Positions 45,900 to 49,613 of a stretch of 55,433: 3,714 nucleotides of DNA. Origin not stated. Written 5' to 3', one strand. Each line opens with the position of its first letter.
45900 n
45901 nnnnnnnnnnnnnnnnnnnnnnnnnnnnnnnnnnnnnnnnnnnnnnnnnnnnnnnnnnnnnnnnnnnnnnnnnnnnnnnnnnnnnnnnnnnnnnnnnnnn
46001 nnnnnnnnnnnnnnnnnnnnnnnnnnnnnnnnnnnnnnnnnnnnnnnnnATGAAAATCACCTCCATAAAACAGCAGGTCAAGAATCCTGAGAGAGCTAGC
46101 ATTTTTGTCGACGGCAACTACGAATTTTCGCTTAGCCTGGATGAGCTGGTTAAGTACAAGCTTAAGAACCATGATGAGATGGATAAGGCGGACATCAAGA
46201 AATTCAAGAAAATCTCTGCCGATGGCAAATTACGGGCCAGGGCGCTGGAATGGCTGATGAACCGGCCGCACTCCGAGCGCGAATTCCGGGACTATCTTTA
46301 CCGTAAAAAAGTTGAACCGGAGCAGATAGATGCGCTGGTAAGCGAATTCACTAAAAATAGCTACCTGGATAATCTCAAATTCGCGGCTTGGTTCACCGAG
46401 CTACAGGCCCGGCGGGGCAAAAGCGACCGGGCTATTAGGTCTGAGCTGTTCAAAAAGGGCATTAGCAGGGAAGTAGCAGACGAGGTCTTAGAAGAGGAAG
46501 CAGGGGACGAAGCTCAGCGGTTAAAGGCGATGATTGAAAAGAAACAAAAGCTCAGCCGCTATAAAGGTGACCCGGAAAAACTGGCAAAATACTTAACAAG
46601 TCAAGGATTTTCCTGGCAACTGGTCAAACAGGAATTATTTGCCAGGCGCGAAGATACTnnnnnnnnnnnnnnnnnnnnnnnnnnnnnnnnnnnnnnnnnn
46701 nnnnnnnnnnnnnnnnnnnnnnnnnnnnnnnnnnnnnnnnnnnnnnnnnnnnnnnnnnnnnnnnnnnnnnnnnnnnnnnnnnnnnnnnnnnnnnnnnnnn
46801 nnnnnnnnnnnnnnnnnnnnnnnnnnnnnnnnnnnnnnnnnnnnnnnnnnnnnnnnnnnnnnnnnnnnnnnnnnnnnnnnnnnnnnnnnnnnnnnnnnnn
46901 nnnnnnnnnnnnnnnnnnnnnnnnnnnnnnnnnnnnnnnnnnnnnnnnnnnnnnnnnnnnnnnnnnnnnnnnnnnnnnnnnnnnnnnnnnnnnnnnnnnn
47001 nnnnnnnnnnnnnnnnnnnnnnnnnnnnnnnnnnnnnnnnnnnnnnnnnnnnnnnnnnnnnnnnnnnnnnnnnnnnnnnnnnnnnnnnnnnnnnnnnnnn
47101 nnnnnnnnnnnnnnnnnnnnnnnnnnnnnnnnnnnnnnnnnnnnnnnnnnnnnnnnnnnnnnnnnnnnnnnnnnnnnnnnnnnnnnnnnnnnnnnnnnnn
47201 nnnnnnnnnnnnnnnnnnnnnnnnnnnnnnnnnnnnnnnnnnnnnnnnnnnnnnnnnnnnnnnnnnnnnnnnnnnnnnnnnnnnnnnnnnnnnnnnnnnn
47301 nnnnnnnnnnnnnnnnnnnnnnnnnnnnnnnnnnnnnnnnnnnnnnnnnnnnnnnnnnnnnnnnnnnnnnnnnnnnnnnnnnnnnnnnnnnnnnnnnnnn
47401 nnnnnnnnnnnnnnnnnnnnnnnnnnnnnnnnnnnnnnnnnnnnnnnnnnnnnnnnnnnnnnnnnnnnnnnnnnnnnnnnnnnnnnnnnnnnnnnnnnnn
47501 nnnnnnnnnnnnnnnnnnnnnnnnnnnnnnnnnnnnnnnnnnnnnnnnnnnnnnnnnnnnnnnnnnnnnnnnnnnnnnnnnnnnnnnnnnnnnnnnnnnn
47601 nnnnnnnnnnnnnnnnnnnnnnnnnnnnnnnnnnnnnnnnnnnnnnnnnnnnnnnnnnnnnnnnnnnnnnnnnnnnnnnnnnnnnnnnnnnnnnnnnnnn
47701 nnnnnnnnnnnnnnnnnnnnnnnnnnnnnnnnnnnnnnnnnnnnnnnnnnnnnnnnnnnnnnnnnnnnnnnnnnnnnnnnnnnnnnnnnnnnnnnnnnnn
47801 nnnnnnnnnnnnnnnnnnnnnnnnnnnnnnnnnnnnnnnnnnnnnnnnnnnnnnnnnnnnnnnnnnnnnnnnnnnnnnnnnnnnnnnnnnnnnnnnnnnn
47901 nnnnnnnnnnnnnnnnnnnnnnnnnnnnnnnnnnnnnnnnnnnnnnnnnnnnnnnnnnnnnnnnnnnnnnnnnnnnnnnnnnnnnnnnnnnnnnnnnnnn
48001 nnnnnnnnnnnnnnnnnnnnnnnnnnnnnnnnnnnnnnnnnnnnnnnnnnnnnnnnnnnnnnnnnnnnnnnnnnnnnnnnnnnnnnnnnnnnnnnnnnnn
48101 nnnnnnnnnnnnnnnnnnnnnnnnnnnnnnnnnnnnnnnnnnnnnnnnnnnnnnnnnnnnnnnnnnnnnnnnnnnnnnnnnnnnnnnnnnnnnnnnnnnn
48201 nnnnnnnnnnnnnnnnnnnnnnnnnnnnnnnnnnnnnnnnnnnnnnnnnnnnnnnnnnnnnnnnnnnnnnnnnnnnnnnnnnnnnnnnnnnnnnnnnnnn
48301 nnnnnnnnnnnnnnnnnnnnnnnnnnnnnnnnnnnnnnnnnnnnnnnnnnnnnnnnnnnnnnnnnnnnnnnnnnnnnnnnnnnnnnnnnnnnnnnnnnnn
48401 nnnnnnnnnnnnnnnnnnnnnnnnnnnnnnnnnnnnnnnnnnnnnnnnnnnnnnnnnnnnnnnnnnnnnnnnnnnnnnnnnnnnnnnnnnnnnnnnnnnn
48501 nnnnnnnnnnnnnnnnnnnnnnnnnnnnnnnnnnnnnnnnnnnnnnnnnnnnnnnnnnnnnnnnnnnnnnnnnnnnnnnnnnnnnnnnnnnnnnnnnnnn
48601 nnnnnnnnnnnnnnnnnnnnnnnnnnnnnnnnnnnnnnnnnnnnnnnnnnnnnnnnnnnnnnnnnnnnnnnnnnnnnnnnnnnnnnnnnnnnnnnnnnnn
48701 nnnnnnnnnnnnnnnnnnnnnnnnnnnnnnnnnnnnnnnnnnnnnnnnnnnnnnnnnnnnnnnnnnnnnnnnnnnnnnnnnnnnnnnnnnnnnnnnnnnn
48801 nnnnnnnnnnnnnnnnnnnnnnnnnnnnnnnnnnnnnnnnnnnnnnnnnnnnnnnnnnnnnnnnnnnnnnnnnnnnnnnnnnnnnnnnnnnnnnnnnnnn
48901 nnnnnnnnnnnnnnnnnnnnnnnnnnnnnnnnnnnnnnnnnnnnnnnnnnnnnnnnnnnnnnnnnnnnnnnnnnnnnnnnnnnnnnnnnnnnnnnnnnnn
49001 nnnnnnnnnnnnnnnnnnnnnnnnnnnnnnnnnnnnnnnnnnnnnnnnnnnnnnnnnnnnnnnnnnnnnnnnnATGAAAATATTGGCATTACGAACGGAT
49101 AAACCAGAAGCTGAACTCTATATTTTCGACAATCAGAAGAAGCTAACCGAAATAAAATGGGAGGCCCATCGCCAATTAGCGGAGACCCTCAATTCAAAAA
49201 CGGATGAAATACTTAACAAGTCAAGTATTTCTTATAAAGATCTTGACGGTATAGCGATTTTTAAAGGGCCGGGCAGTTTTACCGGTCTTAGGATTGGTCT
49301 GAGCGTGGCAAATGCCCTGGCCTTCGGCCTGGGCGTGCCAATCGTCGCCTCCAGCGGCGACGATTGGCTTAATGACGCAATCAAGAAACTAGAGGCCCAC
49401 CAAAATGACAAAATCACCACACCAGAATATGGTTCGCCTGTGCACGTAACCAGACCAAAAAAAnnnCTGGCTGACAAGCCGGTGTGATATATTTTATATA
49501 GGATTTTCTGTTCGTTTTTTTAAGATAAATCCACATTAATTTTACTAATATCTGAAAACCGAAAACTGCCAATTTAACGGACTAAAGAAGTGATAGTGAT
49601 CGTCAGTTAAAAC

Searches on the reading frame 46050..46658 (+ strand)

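Call 22: search_protein_families(library=pfam, proteins=[window:46050-46658:+])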
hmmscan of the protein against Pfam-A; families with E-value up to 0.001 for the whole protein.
window:46050-46658:+ (203 aa): 2 families
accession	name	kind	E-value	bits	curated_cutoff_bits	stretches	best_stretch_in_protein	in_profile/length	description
PF02631.22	RecX_HTH2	-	1.5e-11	44.8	26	1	110-147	4-42/42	RecX, second three-helix domain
PF21982.2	RecX_HTH1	-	3.2e-11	43.5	26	1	62-98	2-38/40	RecX, first three-helix domain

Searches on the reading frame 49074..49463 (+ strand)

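Call 22: search_protein_families(library=pfam, proteins=[window:49074-49463:+])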
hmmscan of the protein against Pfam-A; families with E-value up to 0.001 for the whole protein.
window:49074-49463:+ (130 aa): 1 family
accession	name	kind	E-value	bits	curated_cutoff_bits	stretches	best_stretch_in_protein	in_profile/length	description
PF00814.31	TsaD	-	2.3e-17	64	24.8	1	30-92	24-86/264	tRNA N6-adenosine threonylcarbamoyltransferase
